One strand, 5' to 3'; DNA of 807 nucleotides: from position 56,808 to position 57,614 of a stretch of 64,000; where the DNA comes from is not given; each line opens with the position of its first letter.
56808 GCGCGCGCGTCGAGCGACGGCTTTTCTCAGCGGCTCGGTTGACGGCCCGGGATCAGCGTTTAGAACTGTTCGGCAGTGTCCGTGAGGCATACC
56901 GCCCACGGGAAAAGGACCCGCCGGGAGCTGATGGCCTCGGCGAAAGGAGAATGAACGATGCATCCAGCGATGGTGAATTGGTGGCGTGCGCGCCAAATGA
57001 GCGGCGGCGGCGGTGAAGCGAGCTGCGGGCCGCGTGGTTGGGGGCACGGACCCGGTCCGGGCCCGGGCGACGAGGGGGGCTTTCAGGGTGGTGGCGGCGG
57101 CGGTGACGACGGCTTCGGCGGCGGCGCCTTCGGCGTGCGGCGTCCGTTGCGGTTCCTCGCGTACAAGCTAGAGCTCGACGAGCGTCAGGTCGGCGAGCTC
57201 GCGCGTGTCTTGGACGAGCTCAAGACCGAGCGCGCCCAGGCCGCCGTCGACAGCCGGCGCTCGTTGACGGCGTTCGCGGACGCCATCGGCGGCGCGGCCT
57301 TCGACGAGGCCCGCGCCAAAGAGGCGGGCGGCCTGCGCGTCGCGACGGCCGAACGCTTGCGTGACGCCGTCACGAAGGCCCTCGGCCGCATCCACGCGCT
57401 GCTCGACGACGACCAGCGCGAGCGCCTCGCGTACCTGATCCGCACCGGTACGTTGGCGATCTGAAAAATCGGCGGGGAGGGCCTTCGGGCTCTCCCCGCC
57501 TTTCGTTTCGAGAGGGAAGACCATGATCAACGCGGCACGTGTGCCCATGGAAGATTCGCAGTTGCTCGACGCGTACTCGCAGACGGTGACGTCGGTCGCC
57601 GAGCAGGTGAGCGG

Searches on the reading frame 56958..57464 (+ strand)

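Call 86: search_protein_families(library=pfam, proteins=[window:56958-57464:+], max_evalue=0.00001)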
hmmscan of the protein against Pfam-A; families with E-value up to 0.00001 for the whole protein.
window:56958-57464:+ (168 aa): 1 family
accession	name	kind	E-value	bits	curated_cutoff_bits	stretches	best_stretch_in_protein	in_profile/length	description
PF07813.17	LTXXQ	-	1.1e-06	29.7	24.3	1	62-158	4-97/100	LTXXQ motif family protein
